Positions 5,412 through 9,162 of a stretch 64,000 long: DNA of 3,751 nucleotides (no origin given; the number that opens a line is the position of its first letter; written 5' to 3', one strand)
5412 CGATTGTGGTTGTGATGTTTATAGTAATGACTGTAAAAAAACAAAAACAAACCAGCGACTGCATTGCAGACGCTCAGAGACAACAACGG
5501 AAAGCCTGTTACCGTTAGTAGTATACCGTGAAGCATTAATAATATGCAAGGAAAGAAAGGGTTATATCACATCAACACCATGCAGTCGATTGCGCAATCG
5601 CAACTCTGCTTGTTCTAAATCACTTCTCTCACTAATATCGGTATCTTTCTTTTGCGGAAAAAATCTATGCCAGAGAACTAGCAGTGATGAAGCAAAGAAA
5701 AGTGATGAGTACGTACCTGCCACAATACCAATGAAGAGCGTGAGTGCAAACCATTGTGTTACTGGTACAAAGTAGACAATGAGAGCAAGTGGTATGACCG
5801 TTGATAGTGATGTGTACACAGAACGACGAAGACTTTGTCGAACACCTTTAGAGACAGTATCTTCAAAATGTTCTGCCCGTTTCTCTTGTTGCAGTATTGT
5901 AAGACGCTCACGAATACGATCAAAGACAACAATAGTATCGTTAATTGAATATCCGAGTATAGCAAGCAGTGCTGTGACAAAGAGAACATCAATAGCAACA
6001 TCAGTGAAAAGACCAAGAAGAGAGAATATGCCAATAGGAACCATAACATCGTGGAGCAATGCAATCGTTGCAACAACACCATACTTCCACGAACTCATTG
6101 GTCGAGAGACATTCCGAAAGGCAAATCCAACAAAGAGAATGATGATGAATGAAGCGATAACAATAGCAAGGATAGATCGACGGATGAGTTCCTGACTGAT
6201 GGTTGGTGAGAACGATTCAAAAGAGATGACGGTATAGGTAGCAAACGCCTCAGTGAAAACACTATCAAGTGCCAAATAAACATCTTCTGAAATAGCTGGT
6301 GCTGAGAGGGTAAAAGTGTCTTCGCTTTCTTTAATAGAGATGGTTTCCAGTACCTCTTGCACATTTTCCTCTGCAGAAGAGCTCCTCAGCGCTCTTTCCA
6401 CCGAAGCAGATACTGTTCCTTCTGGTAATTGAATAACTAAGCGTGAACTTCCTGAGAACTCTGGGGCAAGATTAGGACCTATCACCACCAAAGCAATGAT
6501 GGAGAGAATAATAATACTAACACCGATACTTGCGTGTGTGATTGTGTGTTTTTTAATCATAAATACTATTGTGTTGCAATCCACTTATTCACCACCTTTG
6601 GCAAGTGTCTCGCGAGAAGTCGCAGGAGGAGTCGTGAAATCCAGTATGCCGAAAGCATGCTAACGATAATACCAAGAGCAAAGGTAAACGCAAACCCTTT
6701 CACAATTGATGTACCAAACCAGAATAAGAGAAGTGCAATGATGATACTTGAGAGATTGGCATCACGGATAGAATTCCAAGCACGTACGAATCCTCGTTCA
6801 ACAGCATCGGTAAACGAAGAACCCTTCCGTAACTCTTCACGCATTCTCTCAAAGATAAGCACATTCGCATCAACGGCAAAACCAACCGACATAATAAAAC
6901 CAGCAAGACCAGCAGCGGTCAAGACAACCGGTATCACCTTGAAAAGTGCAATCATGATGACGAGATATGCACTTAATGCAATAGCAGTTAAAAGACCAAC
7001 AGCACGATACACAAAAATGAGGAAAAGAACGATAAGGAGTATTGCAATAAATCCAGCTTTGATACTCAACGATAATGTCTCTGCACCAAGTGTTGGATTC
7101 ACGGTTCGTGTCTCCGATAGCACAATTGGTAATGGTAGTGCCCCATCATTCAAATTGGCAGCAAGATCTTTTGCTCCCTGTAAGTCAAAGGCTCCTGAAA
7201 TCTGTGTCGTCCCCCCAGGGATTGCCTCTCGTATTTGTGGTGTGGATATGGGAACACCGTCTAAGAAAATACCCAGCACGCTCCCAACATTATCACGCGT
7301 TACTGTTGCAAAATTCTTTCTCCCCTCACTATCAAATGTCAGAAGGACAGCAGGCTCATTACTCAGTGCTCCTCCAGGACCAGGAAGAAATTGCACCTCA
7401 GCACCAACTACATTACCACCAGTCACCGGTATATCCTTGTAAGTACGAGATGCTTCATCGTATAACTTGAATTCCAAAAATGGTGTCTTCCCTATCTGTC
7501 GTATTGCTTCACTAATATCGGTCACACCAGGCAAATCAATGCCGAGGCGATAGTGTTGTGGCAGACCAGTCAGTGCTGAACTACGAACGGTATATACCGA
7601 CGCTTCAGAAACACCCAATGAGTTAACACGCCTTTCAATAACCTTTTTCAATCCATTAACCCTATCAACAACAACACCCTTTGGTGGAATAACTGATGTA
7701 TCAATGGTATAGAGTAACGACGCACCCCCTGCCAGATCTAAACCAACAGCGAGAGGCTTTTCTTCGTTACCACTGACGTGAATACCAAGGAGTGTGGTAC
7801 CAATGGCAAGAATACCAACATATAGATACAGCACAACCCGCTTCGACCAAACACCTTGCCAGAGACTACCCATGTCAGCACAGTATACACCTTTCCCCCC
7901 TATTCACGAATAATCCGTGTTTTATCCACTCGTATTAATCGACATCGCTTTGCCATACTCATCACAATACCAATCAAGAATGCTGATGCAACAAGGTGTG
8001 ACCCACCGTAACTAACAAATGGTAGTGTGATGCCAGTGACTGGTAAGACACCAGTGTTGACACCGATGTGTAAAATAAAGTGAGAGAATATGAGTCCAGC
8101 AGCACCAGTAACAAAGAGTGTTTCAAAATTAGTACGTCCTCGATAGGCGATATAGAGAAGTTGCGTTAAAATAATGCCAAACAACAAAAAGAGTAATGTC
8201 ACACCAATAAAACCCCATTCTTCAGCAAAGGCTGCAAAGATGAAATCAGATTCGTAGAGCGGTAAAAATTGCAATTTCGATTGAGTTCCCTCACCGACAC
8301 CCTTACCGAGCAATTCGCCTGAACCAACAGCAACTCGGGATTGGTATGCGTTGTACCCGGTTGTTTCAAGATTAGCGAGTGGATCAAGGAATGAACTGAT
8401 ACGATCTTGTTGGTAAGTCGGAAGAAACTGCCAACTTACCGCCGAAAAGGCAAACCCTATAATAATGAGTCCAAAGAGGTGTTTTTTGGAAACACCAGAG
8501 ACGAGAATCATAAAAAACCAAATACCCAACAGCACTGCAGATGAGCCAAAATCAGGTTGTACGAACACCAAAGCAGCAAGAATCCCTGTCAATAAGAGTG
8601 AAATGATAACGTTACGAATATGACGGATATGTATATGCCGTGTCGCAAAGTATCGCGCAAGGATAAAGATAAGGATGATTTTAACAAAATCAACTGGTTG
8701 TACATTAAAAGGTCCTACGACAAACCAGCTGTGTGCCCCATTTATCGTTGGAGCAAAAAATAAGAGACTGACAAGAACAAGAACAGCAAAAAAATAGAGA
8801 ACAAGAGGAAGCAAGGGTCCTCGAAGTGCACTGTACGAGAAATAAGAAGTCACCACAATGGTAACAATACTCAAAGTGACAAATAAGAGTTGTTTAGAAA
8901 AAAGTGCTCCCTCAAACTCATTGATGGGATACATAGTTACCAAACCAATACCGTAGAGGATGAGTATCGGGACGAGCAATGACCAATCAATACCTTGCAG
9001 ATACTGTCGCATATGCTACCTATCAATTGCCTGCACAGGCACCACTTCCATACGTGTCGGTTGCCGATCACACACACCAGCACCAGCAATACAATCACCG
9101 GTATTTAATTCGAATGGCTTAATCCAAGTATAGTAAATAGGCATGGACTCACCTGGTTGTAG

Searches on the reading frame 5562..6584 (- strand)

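Call 9: search_protein_families(library=pfam, proteins=[window:5562-6584:-])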
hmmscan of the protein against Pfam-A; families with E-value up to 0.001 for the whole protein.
window:5562-6584:- (340 aa): 1 family
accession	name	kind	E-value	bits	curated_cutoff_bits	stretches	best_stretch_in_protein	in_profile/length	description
PF02355.23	SecD_SecF_C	-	9.3e-43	146.3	20.5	1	109-306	5-187/189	Protein export membrane protein SecD/SecF, C-terminal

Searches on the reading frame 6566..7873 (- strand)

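Call 9: search_protein_families(library=pfam, proteins=[window:6566-7873:-])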
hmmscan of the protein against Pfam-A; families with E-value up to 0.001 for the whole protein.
window:6566-7873:- (435 aa): 4 families
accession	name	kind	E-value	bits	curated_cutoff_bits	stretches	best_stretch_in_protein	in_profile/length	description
PF22599.2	SecDF_P1_head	-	6.3e-25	87.7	27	1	144-247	15-113/114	SecDF, P1 head subdomain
PF02355.23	SecD_SecF_C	-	7.3e-15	55.3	20.5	1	254-421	17-187/189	Protein export membrane protein SecD/SecF, C-terminal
PF21760.3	SecD_1st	-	4e-11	42.6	27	1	75-139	4-59/60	Protein translocase subunit SecDF, P1 domain, N-terminal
PF03176.21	MMPL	-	2.4e-08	33.8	20.5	1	272-422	147-304/333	MMPL family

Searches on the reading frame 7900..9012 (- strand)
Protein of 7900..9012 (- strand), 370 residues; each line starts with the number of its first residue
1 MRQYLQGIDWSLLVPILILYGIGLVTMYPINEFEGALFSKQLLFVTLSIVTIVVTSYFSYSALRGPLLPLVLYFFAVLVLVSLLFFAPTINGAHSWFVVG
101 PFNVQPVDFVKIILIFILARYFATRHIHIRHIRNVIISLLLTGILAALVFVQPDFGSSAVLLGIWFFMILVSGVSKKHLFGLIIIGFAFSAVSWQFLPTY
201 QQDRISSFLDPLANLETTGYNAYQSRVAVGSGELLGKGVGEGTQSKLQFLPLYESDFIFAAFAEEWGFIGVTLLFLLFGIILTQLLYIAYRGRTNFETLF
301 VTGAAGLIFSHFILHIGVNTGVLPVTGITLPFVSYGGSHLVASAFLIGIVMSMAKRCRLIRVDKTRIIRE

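Call 9: search_protein_families(library=pfam, proteins=[window:7900-9012:-])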
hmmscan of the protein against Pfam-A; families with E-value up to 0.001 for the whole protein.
window:7900-9012:- (370 aa): 1 family
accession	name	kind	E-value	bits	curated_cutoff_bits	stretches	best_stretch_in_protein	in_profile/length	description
PF01098.24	FTSW_RODA_SPOVE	-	2.1e-83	280.7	26.4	1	14-356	14-353/356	Cell cycle protein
